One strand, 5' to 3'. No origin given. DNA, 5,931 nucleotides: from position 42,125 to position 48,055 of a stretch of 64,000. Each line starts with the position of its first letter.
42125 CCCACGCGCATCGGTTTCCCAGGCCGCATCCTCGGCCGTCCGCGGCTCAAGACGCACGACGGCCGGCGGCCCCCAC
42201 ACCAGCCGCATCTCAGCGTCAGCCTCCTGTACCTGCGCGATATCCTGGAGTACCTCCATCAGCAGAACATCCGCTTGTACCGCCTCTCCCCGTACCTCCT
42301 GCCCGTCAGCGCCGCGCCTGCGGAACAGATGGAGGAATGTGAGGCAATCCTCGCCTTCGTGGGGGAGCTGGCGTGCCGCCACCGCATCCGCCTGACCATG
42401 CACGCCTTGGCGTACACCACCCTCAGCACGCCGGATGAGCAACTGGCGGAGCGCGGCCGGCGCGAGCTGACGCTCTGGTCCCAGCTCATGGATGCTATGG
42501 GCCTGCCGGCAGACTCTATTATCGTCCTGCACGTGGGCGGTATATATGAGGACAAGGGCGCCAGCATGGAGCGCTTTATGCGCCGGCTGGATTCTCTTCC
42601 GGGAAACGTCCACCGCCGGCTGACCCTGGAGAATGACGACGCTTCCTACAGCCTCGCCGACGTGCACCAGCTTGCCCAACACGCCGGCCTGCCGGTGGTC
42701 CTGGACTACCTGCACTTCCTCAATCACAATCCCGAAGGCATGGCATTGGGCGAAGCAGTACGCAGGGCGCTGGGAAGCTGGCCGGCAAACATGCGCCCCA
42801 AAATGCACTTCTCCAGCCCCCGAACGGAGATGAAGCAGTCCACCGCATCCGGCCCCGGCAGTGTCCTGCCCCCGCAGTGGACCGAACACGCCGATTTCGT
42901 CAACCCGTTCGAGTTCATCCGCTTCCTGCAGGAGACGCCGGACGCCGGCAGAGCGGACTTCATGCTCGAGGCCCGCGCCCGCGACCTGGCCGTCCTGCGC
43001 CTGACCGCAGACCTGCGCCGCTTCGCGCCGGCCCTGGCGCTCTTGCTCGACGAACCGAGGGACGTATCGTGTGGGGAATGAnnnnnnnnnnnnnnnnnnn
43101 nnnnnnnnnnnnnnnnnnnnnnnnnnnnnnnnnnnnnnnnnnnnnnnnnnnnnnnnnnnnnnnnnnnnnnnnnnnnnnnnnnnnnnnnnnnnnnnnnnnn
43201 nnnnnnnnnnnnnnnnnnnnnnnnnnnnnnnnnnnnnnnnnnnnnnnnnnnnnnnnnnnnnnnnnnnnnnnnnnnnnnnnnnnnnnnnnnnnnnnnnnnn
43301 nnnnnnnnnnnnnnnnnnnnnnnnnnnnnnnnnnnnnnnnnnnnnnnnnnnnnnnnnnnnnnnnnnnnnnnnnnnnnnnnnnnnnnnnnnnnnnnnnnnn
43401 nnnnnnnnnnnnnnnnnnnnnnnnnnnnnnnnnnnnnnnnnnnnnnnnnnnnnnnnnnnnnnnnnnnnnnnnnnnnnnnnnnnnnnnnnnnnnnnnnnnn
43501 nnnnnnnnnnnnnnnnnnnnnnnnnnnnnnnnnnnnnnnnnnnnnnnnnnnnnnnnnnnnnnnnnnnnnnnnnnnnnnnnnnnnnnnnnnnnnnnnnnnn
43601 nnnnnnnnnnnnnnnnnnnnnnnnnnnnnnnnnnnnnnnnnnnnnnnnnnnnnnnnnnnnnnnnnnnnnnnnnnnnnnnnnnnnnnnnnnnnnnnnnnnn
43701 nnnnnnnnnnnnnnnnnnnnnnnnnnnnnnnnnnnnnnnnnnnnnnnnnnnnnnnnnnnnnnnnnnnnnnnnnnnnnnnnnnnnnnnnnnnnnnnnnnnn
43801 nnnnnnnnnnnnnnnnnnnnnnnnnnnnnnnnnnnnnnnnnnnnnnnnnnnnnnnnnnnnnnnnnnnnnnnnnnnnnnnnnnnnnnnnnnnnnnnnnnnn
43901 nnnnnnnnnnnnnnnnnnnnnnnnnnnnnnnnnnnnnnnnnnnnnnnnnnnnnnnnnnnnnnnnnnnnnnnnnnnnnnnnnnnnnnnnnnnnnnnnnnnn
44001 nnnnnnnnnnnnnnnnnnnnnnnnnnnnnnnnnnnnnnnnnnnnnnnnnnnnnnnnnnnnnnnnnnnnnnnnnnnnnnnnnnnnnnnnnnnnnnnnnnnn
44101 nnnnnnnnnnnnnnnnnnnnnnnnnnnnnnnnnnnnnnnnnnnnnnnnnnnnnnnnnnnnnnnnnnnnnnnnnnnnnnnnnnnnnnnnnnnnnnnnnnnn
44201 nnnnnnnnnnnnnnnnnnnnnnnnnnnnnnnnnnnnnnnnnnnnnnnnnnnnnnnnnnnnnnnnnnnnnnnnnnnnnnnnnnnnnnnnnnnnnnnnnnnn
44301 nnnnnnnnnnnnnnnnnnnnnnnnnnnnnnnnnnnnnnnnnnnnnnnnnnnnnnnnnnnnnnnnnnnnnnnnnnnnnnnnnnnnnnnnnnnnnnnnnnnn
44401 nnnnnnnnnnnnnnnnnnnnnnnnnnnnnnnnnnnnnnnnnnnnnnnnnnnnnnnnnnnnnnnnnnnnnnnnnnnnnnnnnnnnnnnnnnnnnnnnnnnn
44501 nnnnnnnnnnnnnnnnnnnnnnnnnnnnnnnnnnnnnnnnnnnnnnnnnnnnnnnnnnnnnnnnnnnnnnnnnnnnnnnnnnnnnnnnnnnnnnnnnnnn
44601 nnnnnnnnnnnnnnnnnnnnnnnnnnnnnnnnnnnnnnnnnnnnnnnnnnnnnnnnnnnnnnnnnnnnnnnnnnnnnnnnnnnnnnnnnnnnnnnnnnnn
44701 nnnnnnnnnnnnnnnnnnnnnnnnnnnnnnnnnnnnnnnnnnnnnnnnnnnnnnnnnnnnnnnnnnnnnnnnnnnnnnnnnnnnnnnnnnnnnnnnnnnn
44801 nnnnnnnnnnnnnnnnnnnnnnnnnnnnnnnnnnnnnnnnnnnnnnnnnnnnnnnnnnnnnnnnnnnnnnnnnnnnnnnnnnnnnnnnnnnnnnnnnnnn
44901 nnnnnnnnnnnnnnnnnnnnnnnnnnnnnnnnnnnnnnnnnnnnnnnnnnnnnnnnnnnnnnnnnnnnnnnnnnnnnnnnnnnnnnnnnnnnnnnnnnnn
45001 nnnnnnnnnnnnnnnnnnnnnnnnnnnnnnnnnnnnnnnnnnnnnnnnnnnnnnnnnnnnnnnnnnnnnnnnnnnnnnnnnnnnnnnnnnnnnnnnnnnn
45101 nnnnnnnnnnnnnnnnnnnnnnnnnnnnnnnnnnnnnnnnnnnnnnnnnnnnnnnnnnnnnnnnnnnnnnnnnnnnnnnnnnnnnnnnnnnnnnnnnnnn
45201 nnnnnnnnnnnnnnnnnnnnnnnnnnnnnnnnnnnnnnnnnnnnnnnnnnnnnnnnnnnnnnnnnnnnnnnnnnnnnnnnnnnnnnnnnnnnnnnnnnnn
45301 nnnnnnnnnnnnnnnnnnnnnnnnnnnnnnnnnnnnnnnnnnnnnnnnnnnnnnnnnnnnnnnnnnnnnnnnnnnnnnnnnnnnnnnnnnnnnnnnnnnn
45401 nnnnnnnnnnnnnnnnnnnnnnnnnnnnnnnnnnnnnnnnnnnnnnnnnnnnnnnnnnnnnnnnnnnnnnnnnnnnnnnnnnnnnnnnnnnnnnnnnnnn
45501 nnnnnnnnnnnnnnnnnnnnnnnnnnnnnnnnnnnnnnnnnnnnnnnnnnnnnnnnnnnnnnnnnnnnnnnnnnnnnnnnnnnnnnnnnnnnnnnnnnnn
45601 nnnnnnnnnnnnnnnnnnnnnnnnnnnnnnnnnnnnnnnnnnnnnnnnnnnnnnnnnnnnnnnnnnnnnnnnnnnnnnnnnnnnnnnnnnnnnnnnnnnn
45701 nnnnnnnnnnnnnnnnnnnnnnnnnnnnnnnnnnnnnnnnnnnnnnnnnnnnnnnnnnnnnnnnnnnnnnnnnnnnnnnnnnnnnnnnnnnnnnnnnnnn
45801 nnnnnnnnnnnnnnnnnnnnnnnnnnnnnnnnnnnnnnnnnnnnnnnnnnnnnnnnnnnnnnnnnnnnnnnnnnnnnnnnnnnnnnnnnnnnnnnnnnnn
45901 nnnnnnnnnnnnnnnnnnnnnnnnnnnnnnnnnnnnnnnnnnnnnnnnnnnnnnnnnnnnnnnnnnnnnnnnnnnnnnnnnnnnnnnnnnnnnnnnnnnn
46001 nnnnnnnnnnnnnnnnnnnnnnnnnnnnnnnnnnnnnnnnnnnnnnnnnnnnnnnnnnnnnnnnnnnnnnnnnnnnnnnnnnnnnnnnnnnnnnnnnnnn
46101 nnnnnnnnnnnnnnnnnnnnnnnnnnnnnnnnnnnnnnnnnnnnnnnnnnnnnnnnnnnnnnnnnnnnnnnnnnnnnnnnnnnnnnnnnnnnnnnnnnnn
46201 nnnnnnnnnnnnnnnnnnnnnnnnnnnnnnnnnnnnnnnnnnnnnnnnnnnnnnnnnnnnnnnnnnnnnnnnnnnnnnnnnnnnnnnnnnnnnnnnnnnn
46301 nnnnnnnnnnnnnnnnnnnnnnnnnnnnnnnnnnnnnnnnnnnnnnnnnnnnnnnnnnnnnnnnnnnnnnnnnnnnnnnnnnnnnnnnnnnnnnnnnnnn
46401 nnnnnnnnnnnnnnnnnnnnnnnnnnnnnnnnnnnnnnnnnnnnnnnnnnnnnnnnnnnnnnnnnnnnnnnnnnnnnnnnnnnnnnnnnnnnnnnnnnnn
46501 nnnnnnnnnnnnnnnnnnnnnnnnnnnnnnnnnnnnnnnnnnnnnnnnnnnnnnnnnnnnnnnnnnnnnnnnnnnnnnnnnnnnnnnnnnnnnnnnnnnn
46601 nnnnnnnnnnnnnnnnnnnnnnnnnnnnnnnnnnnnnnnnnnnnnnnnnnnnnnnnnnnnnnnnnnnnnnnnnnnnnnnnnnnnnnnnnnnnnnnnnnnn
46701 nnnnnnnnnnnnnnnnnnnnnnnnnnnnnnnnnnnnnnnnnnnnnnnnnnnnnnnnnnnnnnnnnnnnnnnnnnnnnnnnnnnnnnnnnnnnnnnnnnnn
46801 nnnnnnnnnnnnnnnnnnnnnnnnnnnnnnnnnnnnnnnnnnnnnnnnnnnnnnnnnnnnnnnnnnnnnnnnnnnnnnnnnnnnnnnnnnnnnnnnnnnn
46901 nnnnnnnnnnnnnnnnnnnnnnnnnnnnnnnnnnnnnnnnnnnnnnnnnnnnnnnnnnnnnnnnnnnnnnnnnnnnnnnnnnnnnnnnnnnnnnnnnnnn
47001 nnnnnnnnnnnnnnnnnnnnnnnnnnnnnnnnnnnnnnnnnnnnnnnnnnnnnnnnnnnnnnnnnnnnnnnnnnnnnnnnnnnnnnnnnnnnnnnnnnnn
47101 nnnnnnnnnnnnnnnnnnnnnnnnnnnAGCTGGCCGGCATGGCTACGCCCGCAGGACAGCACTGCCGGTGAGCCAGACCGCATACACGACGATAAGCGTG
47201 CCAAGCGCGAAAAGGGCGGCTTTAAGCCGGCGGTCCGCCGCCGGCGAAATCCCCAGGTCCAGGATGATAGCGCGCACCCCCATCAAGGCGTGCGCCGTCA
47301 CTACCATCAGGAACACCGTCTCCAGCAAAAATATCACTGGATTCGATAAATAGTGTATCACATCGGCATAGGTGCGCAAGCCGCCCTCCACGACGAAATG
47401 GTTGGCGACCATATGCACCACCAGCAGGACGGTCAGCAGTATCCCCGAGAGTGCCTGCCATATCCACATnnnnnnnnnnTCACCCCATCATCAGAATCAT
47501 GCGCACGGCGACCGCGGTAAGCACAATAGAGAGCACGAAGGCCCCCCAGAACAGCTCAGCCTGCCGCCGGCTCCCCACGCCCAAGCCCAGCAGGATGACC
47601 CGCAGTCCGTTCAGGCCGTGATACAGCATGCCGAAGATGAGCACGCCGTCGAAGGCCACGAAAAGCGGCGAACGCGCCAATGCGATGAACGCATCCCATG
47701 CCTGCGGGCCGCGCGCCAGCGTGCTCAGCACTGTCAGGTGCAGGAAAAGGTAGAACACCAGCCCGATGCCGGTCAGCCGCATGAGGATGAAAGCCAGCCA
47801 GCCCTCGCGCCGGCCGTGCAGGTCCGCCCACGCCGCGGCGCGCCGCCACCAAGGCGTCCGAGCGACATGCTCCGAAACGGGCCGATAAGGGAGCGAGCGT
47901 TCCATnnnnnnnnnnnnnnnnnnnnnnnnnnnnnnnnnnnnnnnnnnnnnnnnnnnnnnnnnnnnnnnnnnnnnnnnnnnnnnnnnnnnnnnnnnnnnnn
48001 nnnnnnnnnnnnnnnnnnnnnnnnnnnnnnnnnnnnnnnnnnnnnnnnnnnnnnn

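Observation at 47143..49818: Chimeric respiratory complex: GlpA-type flavoprotein plus SdhB/SdhC/SdhD with no SdhA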

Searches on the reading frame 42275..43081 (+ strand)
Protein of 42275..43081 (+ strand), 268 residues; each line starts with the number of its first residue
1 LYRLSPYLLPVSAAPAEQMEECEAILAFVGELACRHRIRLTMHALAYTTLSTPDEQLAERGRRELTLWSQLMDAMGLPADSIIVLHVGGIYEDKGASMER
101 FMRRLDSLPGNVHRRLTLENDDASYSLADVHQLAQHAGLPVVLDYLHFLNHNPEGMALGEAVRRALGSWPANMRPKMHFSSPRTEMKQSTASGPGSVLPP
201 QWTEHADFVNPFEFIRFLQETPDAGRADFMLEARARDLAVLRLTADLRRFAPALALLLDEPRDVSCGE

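Call 22: search_protein_families(library=pfam, proteins=[window:42275-43081:+], max_evalue=0.0001)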
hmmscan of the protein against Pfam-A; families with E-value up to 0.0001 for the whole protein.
window:42275-43081:+ (268 aa): 1 family
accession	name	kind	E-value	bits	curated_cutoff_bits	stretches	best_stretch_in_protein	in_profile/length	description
PF03851.20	UvdE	-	6.6e-40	137.5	24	1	1-187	60-255/275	UV-endonuclease UvdE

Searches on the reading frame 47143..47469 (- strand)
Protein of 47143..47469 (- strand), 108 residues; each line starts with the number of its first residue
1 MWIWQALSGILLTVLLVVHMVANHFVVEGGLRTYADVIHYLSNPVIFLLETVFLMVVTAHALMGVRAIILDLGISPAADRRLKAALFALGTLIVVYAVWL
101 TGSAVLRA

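Call 3: search_protein_families(library=pfam, proteins=[window:47143-47469:-], max_evalue=0.01)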
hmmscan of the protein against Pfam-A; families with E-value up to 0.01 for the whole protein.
window:47143-47469:- (108 aa): 1 family
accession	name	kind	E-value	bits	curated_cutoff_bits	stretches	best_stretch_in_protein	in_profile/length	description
PF01127.27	Sdh_cyt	-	3.8e-11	43.6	25.8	1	1-95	22-120/122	Succinate dehydrogenase/Fumarate reductase transmembrane subunit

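Call 4: search_protein_families(library=ncbifam, proteins=[window:47143-47469:-], max_evalue=0.01)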
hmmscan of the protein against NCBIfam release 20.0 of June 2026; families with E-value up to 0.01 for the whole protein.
window:47143-47469:- (108 aa): 4 families
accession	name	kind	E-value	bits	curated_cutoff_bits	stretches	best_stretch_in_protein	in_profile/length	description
TIGR02970.1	succ_dehyd_cytB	equivalog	1.8e-08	34.6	52.3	1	1-98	20-116/120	succinate dehydrogenase, cytochrome b556 subunit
TIGR02968.1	succ_dehyd_anc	equivalog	8.1e-07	29.2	41.8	1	2-100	8-100/105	succinate dehydrogenase, hydrophobic membrane anchor protein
NF010073.0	PRK13554.1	subfamily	8.5e-05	22.3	221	1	2-100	126-216/241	fumarate reductase cytochrome b-556 subunit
TIGR02046.1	sdhC_b558_fam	subfamily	0.0042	16.7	96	1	6-66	10-71/212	succinate dehydrogenase (or fumarate reductase) cytochrome b subunit, b558 family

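Call 34: search_solved_structures(query=window:47143-47469:-, max_evalue=1, show_alignments=2)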
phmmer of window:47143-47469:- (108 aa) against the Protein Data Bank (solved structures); distinct sequences matched with E-value up to 1: 1.
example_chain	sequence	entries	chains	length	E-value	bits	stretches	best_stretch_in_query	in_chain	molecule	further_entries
6lum_C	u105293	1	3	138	4.3e-06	30.3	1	2-103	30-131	Succinate dehydrogenase subunit C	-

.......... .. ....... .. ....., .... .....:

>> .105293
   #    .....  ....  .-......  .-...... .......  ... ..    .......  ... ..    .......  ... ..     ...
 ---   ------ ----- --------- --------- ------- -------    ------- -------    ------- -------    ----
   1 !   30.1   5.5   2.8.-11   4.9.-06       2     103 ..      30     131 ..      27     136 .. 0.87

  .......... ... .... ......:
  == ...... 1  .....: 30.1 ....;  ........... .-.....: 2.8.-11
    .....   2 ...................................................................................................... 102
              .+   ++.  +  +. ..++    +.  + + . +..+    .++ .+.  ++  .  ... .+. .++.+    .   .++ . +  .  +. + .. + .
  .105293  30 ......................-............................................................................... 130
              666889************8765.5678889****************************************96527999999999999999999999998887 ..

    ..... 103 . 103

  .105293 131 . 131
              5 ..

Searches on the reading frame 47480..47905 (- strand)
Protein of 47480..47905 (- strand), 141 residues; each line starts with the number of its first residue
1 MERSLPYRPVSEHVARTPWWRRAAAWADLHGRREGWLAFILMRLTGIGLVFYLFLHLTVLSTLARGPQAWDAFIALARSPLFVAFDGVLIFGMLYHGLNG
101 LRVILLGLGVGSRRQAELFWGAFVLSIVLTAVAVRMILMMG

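Call 3: search_protein_families(library=pfam, proteins=[window:47480-47905:-], max_evalue=0.01)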
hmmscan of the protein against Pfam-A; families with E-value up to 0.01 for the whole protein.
window:47480-47905:- (141 aa): 2 families
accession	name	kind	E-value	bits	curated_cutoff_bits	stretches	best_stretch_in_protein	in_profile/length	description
PF01127.27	Sdh_cyt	-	3.3e-13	50.2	25.8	1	33-132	17-119/122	Succinate dehydrogenase/Fumarate reductase transmembrane subunit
PF02300.22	Fumarate_red_C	-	2e-07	31.6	24.2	1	32-98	17-83/127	Fumarate reductase subunit C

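Call 4: search_protein_families(library=ncbifam, proteins=[window:47480-47905:-], max_evalue=0.01)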
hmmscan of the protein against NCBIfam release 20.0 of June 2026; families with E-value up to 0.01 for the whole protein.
window:47480-47905:- (141 aa): 3 families
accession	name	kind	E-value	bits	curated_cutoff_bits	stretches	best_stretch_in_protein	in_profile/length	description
TIGR02970.1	succ_dehyd_cytB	equivalog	1.4e-15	57.6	52.3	1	37-133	19-117/120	succinate dehydrogenase, cytochrome b556 subunit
TIGR02968.1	succ_dehyd_anc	equivalog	9.4e-05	22.6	41.8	1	33-106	2-73/105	succinate dehydrogenase, hydrophobic membrane anchor protein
NF003445.0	PRK04987.1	equivalog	0.0014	18.8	143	1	38-97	25-84/130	fumarate reductase subunit FrdC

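Call 33: search_solved_structures(query=window:47480-47905:-, max_evalue=1, show_alignments=2)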
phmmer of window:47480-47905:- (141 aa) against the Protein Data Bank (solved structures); distinct sequences matched with E-value up to 1: 9.
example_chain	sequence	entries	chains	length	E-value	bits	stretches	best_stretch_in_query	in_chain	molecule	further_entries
6lum_C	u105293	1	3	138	5.3e-11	45.9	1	33-136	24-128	Succinate dehydrogenase subunit C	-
6lum_D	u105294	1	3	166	0.00063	23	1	38-130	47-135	Succinate dehydrogenase subunit D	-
2fbw_C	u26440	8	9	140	0.1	15.8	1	43-131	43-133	Succinate dehydrogenase cytochrome b560 subunit, mitochondrial | Succinate dehydrogenase cytochrome b, large subunit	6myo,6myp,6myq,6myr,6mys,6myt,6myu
2h88_C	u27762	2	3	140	0.12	15.6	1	43-130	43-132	SUCCINATE DEHYDROGENASE CYTOCHROME B, LARGE SUBUNIT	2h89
1yq3_C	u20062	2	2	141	0.12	15.6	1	43-130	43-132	SUCCINATE DEHYDROGENASE CYTOCHROME B, LARGE SUBUNIT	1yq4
2wqy_C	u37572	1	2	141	0.15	15.2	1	43-130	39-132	SUCCINATE DEHYDROGENASE CYTOCHROME B, LARGE SUBUNIT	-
8gs8_C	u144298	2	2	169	0.19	14.9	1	77-132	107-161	Succinate dehydrogenase cytochrome b560 subunit, mitochondrial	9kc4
4kx6_C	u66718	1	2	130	0.29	14.3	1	37-97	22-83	Fumarate reductase subunit C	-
1kf6_C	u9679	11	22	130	0.33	14.1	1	39-97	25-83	FUMARATE REDUCTASE 15 KDA HYDROPHOBIC PROTEIN | Fumarate reductase subunit C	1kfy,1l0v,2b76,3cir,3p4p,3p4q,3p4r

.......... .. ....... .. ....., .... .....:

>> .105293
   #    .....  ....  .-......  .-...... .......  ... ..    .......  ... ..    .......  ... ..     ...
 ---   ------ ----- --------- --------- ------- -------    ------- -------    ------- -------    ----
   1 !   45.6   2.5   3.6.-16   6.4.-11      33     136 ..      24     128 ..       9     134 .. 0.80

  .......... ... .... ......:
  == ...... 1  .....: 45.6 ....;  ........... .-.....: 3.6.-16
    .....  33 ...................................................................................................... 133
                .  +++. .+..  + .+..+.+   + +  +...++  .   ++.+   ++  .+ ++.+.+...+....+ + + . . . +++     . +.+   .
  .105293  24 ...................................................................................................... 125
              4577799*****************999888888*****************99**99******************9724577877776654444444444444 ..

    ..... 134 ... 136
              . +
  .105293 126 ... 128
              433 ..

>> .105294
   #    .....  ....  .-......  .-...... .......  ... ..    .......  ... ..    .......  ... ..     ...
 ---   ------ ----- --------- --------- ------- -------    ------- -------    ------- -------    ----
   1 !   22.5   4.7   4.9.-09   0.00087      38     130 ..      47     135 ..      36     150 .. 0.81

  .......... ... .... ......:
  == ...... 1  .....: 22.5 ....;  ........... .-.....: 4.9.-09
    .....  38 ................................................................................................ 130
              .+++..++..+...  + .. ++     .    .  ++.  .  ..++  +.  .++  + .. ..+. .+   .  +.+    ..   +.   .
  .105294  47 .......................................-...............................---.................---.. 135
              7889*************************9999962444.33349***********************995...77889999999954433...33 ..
